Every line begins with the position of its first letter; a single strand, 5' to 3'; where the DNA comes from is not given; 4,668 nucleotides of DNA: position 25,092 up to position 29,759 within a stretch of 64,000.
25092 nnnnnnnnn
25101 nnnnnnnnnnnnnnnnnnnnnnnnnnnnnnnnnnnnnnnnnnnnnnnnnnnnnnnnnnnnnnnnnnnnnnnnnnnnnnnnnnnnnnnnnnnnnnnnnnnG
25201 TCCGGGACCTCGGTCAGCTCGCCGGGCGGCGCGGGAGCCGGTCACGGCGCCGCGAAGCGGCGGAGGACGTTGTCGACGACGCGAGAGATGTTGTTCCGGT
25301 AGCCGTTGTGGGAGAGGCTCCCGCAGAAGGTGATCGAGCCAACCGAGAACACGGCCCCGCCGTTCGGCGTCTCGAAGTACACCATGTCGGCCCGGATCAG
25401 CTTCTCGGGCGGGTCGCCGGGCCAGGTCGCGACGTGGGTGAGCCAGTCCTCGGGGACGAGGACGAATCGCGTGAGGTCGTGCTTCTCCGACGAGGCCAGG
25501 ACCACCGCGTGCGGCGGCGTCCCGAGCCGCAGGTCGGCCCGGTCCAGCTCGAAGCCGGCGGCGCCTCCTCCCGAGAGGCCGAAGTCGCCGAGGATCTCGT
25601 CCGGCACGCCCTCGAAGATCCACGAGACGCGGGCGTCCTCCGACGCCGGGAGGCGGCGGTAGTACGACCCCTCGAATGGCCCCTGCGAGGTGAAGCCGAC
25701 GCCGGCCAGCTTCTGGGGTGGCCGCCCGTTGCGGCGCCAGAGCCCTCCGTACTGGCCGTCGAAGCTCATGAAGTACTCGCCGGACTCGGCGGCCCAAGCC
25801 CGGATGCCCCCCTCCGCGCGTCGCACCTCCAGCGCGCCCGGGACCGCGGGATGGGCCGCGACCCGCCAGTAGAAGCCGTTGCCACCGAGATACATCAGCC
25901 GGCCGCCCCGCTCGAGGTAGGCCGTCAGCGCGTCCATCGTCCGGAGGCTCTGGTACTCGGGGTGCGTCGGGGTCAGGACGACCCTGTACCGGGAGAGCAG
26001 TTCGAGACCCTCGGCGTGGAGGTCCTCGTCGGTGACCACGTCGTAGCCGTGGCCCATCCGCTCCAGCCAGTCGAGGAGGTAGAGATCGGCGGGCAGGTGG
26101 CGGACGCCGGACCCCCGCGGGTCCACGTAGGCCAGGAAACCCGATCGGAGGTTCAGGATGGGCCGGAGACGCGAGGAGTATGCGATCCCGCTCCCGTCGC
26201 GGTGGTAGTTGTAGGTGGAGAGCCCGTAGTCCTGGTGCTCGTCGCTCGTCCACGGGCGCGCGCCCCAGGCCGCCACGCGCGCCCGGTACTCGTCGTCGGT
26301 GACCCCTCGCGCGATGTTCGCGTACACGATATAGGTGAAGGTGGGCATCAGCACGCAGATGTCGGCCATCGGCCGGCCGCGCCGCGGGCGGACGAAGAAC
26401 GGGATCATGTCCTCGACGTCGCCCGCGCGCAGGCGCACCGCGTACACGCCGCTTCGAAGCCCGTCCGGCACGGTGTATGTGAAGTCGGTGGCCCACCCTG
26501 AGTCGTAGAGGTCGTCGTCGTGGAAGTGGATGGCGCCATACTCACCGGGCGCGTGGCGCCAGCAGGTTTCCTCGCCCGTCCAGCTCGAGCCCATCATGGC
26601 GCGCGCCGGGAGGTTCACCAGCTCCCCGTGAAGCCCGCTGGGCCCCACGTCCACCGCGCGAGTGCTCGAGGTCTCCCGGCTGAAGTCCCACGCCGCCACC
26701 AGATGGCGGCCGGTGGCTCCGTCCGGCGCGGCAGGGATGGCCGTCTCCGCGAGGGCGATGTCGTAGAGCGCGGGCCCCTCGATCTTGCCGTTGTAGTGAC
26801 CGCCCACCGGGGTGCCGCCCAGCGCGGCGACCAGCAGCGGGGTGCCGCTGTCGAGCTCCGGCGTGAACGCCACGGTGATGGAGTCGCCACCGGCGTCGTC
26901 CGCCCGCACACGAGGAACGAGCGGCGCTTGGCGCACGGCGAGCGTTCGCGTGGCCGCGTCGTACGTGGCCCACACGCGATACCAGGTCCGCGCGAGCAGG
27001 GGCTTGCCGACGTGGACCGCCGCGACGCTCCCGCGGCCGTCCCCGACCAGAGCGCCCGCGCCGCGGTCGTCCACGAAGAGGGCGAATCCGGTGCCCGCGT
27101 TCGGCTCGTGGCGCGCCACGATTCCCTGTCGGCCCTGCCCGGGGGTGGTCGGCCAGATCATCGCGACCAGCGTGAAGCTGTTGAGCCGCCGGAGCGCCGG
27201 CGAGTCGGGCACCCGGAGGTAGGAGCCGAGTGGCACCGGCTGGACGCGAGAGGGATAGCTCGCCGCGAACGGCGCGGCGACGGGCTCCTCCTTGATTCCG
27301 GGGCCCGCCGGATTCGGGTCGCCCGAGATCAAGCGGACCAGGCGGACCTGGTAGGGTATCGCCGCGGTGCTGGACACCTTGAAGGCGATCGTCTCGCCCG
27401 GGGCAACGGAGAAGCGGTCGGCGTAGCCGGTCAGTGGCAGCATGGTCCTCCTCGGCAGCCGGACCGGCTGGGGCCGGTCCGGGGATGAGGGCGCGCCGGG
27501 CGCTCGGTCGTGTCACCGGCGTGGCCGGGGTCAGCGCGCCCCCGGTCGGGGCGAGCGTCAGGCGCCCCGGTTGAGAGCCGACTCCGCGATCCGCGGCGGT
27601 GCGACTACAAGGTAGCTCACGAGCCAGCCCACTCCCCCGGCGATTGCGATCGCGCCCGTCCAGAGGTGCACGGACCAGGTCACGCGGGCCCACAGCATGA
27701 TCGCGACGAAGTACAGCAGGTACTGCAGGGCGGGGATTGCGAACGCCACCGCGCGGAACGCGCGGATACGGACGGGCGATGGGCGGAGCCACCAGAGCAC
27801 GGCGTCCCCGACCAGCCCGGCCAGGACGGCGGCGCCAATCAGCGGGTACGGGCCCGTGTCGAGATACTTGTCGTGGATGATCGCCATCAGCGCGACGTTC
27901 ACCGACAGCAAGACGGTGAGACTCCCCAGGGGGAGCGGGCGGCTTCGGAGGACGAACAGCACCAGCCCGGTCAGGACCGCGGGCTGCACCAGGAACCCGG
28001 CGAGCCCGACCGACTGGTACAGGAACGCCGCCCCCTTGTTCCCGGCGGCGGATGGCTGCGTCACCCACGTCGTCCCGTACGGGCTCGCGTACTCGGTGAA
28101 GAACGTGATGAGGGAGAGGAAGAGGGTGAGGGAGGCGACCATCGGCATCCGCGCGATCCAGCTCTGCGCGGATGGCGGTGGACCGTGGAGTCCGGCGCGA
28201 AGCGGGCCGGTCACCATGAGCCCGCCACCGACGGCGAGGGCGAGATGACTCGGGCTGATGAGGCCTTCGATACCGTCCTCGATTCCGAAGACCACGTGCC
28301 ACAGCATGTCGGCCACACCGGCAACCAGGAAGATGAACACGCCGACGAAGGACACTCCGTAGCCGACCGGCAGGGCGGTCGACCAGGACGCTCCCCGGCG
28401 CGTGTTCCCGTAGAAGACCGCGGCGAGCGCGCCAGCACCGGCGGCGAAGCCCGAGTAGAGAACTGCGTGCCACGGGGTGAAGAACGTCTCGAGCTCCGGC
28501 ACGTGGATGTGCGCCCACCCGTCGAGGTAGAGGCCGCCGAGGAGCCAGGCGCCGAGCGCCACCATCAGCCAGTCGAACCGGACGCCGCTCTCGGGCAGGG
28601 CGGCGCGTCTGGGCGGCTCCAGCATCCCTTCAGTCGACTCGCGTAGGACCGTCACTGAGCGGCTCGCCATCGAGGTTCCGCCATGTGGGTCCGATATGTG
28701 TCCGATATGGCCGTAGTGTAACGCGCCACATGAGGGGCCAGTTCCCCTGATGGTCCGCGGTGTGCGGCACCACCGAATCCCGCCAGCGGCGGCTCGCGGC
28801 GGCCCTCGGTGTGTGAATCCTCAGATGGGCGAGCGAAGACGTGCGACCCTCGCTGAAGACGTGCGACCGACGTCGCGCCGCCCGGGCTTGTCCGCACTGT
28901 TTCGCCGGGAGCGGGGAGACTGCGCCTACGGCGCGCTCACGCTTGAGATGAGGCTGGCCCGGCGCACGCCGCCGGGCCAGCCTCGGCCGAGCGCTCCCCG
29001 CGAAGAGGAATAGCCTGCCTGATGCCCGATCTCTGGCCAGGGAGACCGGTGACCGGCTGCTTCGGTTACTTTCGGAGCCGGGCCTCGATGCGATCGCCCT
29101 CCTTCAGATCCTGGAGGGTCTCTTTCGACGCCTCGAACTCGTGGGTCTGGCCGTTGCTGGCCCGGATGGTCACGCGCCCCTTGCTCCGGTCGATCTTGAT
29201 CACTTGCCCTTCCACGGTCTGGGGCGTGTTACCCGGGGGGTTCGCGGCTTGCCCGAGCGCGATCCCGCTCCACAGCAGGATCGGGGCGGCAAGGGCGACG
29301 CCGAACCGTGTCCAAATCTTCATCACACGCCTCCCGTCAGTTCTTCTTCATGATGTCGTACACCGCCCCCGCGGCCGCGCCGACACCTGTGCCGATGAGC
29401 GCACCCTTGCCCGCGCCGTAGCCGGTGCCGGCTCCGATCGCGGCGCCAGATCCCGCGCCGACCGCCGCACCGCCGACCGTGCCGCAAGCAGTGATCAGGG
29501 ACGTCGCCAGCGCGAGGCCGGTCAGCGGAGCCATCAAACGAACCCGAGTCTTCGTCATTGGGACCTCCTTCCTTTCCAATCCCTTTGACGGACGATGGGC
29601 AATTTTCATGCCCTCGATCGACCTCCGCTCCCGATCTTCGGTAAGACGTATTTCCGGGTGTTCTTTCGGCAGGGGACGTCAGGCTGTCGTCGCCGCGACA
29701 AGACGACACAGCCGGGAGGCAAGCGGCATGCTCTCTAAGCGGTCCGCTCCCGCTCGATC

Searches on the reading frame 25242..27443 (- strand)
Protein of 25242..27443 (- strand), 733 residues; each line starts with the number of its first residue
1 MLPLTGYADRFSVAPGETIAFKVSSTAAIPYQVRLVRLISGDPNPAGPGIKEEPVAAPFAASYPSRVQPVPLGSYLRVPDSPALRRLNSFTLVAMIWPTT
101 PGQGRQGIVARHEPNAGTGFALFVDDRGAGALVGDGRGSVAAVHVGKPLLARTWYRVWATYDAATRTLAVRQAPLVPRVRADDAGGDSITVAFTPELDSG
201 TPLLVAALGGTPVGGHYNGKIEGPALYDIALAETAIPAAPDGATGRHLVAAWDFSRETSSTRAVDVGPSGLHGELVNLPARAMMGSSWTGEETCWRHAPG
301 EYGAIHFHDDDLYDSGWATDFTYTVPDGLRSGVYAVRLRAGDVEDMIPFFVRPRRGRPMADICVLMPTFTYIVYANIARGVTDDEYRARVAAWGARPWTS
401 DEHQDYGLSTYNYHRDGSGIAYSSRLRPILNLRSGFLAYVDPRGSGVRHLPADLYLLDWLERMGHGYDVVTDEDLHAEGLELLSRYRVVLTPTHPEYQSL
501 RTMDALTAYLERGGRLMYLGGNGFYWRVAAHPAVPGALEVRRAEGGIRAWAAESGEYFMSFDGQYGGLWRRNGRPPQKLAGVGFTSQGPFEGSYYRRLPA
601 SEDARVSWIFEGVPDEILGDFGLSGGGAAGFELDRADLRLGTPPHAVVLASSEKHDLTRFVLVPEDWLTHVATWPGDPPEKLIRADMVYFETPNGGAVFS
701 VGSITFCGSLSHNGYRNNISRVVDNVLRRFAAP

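Call 7: search_protein_families(library=pfam, proteins=[window:25242-27443:-], max_evalue=0.001)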
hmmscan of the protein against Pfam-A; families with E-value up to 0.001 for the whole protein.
window:25242-27443:- (733 aa): 2 families
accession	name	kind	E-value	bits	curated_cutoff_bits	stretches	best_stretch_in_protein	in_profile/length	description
PF20254.3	DMFA2_C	-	4.6e-97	326.2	27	1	282-716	3-373/374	N,N-dimethylformamidase beta subunit-like, C-terminal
PF13385.13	Laminin_G_3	-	4.6e-07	30.5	27.6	1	74-232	5-146/151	Concanavalin A-like lectin/glucanases superfamily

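Call 55: search_protein_families(library=ncbifam, proteins=[window:25242-27443:-], max_evalue=0.00001)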
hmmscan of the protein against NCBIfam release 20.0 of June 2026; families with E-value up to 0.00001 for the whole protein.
window:25242-27443:- (733 aa): 0 families

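Call 67: search_dna_similar(query=window:25242-27443:-, collection=plasmids, mode=protein, max_rows=25, max_evalue=0.00001)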
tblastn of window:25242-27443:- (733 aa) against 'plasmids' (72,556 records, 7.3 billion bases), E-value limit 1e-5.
Records with a match: 82; places in all: 83; records where one place covers at least 80% of the query: 66.
Best place of each record, by identity: <60% 82.
By first word of the organism name: Agrobacterium 25; Rhizobium 19; Rhodococcus 4; Aminobacter 3; Ensifer 3; Roseomonas 2; Paracoccus 2; Variovorax 2; Shinella 2; Embleya 2; and 18 more.
By predicted mobility (MOB-suite, as given by PLSDB): conjugative 44; non-mobilizable 34; mobilizable 4.
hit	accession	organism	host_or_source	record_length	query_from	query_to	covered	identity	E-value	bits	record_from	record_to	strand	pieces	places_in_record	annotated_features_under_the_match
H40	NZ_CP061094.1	Roseomonas marmotae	Marmota himalayana,pure culture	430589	3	731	99%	51.4%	0e+0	642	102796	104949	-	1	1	N,N-dimethylformamidase beta subunit family domain-containing protein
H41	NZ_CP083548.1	Leisingera sp. M658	-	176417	2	727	99%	47.4%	0e+0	592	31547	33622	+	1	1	N,N-dimethylformamidase beta subunit family domain-containing protein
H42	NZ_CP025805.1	Sulfitobacter sp. SK012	Marine Sediment,North Sea (sediment)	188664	2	729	99%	46.5%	6e-174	560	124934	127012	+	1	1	N,N-dimethylformamidase beta subunit family domain-containing protein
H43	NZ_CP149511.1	Pararhizobium sp. A13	Aeschynomene indica,cell ...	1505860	4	732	99%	45.0%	1e-168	545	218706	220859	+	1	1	none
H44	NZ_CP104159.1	Rhizobium sp. CB3060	Leucaena leucocephala,cell culture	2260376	4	729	99%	45.1%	5e-168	543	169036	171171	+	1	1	record has no annotation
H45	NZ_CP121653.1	Rhizobium sp. CB3171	Calliandra calothyrsus,cell culture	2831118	4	729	99%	45.1%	5e-168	543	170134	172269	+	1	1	record has no annotation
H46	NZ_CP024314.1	Rhizobium sp. NXC24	Phaseolus vulgaris,cell culture,plant ...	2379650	4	733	100%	44.7%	2e-166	538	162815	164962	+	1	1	record has no annotation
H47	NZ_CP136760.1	Palleronia sp. LCG004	cell culture,Intertidal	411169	3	730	99%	44.6%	6e-170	548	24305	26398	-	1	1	N,N-dimethylformamidase beta subunit family domain-containing protein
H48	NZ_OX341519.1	Aminobacter niigataensis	-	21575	1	730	100%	43.7%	3e-174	561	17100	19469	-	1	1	N,N-dimethylformamidase beta subunit family domain-containing protein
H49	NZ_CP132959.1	Aminobacter niigataensis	cell culture,sediment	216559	1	730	100%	43.5%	5e-174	560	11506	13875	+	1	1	N,N-dimethylformamidase beta subunit family domain-containing protein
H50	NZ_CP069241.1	Rhodococcus sp. USK13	cell culture,Sand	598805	4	732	99%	43.6%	2e-163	530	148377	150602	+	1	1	LamG domain-containing protein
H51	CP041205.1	Rhizobium sp. NIBRBAC000502774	Genome assembly,Coal mine soil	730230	4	731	99%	43.1%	3e-153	500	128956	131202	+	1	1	LamG domain-containing protein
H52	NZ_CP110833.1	Agrobacterium sp. 13-2099-1-2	quaking aspen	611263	4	731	99%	42.9%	1e-154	504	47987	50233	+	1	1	N,N-dimethylformamidase beta subunit family domain-containing protein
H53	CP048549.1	Agrobacterium tumefaciens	walnut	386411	4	731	99%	42.9%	9e-153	499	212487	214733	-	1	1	LamG domain-containing protein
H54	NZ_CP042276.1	Agrobacterium tumefaciens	Juglans regia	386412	4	731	99%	42.9%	9e-153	499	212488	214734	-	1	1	N,N-dimethylformamidase beta subunit family domain-containing protein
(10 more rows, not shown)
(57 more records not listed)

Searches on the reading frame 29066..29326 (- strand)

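Call 7: search_protein_families(library=pfam, proteins=[window:29066-29326:-], max_evalue=0.001)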
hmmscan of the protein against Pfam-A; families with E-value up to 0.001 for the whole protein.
window:29066-29326:- (86 aa): 1 family
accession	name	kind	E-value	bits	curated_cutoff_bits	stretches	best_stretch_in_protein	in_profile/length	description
PF11604.15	CusF_Ec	-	0.00035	20.8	27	0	37-85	3-59/72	Copper binding periplasmic protein CusF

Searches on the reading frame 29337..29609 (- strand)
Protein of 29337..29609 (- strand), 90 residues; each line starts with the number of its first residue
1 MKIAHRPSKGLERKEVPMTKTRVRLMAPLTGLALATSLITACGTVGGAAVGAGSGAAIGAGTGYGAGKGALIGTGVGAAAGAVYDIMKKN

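Call 7: search_protein_families(library=pfam, proteins=[window:29337-29609:-], max_evalue=0.001)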
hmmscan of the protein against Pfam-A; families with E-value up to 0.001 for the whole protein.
window:29337-29609:- (90 aa): 1 family
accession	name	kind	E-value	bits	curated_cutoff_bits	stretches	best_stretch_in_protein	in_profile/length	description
PF13441.11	Gly-zipper_YMGG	-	3.3e-07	30.3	28.9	1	43-84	2-42/45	YMGG-like Gly-zipper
